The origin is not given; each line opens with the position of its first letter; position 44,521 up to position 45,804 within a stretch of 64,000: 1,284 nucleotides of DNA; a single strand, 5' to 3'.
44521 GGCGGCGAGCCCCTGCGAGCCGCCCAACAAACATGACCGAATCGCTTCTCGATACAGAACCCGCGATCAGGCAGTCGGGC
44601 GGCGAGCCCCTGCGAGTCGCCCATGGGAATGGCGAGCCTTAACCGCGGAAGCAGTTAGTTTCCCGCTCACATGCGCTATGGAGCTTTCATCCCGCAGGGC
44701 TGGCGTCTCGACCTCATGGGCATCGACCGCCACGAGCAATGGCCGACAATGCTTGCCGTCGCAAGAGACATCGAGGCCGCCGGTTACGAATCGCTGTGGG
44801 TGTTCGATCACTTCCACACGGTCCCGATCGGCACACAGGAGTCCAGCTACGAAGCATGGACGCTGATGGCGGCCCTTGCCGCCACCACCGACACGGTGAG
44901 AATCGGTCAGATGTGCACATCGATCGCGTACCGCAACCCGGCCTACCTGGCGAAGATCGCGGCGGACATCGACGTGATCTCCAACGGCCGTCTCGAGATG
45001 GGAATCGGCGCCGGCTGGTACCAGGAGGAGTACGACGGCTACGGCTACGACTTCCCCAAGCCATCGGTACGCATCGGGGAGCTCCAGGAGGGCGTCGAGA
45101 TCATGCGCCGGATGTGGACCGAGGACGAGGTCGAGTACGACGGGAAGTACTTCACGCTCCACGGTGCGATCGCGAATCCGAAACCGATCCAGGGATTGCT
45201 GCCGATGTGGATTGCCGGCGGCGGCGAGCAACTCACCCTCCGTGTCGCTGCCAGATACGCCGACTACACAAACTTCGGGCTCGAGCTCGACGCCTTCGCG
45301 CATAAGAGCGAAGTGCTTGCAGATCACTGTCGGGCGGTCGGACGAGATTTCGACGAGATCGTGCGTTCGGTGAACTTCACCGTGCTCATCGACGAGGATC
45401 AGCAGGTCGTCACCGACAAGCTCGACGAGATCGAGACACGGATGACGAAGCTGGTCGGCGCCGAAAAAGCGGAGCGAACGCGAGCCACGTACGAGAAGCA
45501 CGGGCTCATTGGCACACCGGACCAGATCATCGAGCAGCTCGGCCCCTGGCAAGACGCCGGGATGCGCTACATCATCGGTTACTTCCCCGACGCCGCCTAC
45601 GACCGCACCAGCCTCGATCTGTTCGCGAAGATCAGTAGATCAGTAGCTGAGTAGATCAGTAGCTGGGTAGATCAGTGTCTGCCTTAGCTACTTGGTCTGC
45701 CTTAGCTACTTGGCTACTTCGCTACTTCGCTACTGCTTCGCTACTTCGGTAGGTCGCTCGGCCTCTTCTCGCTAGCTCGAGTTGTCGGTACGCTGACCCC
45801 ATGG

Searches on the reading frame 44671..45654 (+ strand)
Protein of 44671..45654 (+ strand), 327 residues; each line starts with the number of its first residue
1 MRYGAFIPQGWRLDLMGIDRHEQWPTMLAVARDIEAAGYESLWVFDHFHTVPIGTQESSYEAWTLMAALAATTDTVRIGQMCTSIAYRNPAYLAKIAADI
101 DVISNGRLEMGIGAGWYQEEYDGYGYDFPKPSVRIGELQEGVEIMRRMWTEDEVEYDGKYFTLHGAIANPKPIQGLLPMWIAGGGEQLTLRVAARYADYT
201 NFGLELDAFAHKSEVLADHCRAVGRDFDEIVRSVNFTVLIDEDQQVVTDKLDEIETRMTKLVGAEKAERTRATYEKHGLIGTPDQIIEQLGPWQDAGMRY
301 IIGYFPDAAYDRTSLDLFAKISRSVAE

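Call 12: find_encoding_contigs(protein=window:44671-45654:+, flank=10000, max_places=10)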
Protein window:44671-45654:+ (327 aa): 18 contigs read that carry it; 10 places shown.
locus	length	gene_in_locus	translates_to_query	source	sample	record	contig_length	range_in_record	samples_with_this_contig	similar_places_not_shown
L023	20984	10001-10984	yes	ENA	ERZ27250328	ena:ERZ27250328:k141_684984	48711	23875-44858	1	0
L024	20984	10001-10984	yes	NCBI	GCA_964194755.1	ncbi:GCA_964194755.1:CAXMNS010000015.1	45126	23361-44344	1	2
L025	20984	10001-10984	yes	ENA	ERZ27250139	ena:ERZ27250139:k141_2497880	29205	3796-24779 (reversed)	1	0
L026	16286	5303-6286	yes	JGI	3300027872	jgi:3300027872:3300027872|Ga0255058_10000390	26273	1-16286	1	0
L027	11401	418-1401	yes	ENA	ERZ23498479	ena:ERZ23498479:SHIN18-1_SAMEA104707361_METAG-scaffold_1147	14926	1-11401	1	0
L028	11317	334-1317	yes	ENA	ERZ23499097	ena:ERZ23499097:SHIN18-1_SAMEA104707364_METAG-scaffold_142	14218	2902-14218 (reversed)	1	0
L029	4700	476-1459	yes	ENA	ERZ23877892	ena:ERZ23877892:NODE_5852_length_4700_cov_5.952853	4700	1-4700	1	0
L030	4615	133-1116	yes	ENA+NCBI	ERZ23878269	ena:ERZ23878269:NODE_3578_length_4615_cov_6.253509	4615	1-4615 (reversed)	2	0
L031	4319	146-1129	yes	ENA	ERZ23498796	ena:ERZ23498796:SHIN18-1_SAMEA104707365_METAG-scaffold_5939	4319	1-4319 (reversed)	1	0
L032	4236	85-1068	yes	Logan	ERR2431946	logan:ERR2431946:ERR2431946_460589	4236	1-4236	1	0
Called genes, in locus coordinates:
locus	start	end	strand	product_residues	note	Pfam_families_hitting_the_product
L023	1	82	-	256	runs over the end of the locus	PF23023:Anti-Pycsar_Apyc1, PF12706:Lactamase_B_2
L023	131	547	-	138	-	PF00027:cNMP_binding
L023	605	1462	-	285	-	PF00296:Bac_luciferase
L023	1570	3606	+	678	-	PF00580:UvrD-helicase, PF13245:AAA_19, PF01443:Viral_helicase1 (faint), PF13361:UvrD_C, PF13538:UvrD_C_2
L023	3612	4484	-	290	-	PF01738:DLH, PF12146:Hydrolase_4, PF20434:BD-FAE (faint), PF00561:Abhydrolase_1, PF00326:Peptidase_S9 (weak), PF12695:Abhydrolase_5 (faint)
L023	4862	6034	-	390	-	PF00672:HAMP, PF00512:HisKA, PF02518:HATPase_c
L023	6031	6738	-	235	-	PF00072:Response_reg, PF00486:Trans_reg_C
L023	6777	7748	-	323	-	PF10099:RskA_C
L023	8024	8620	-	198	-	PF01209:Ubie_methyltran, PF08241:Methyltransf_11, PF08242:Methyltransf_12, PF13649:Methyltransf_25, PF13847:Methyltransf_31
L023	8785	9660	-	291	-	PF00977:His_biosynth, PF01207:Dus (faint)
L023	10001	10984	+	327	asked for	PF00296:Bac_luciferase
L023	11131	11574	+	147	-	PF00582:Usp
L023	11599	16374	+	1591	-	PF21075:GDH_ACT1, PF21073:GDH_HM1, PF21076:GDH_ACT2, PF21077:GDH_ACT3, PF21078:GDH_HM3, PF05088:Bac_GDH_CD, PF21074:GDH_C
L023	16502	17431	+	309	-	PF05138:PaaA_PaaC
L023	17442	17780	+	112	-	PF06243:PaaB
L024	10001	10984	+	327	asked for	PF00296:Bac_luciferase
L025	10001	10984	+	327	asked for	PF00296:Bac_luciferase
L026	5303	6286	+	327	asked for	PF00296:Bac_luciferase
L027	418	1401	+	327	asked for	PF00296:Bac_luciferase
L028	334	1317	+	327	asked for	PF00296:Bac_luciferase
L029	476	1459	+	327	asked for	PF00296:Bac_luciferase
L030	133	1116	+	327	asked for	PF00296:Bac_luciferase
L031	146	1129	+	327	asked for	PF00296:Bac_luciferase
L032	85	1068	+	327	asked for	PF00296:Bac_luciferase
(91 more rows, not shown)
